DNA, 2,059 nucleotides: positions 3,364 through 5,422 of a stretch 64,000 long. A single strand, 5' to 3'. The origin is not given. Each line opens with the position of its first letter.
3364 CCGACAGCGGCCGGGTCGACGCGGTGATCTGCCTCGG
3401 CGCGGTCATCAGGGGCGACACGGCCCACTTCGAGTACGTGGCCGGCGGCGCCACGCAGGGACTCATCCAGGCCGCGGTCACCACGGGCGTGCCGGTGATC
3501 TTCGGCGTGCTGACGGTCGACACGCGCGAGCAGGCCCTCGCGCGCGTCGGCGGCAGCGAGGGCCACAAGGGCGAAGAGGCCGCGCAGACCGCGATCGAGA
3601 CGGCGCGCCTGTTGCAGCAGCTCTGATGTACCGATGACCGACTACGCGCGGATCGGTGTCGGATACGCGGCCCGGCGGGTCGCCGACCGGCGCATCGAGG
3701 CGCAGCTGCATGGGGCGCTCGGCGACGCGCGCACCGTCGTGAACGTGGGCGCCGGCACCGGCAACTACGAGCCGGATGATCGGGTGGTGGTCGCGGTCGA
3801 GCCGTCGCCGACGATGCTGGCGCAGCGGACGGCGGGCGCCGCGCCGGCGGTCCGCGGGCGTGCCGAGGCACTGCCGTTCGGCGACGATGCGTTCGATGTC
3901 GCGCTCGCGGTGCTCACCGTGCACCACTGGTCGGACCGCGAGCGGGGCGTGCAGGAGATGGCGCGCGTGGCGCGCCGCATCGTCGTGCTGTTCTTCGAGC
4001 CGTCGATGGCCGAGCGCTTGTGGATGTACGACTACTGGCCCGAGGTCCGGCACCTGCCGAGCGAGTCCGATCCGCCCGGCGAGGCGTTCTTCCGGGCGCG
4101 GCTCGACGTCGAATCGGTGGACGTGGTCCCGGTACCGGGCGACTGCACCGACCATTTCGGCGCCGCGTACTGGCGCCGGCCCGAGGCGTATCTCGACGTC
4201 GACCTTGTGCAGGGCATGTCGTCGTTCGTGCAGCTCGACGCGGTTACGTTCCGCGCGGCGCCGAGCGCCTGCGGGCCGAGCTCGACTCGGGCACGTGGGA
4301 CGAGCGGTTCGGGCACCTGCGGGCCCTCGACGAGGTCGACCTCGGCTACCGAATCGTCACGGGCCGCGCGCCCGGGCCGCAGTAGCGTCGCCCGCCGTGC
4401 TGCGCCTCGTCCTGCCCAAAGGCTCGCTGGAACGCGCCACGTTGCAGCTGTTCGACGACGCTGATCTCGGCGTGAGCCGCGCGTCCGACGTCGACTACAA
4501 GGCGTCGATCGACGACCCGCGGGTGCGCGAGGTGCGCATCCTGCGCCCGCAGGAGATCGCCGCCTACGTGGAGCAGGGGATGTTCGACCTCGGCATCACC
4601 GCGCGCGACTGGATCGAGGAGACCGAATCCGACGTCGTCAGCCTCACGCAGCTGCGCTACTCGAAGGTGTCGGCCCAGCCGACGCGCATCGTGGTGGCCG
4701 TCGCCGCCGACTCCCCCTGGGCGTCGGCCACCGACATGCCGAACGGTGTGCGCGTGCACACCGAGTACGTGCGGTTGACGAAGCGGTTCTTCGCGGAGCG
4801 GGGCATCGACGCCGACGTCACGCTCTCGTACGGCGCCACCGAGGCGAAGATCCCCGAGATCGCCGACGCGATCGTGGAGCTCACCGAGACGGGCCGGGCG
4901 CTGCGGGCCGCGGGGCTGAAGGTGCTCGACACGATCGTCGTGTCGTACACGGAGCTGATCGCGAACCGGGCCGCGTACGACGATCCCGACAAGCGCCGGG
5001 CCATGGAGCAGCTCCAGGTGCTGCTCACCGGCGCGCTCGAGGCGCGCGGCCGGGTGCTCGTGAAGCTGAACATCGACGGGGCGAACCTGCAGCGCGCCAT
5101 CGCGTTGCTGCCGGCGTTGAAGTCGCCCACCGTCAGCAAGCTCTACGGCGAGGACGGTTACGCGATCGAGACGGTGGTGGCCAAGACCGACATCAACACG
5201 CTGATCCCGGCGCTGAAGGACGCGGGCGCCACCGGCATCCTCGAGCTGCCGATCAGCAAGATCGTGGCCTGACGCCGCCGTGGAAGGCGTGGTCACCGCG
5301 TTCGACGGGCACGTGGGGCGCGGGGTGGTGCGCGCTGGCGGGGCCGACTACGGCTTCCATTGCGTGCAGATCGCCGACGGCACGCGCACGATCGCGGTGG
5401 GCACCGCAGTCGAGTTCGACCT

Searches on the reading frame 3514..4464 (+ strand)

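Call 28: search_protein_families(library=pfam, proteins=[window:3514-4464:+], max_evalue=0.001)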
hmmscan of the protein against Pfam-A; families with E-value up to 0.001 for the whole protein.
window:3514-4464:+ (316 aa): 3 families
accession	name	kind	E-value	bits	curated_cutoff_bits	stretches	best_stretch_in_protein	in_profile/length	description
PF08241.18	Methyltransf_11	-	9.1e-14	52.3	21.2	1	77-155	2-89/95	Methyltransferase domain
PF13649.12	Methyltransf_25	-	9e-09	36.4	27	1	75-154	1-94/97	Methyltransferase domain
PF08242.18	Methyltransf_12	-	2.7e-05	25.2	30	1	78-153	3-92/98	Methyltransferase domain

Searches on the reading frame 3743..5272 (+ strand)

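Call 28: search_protein_families(library=pfam, proteins=[window:3743-5272:+], max_evalue=0.001)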
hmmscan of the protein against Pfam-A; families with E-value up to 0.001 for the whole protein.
window:3743-5272:+ (509 aa): 2 families
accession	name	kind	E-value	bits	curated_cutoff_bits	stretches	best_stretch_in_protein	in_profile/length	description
PF01634.23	HisG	-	1.4e-39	136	25.5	1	268-424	1-152/158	ATP phosphoribosyltransferase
PF08029.16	HisG_C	-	6.3e-23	81.1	23.5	1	434-506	1-73/73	HisG, C-terminal domain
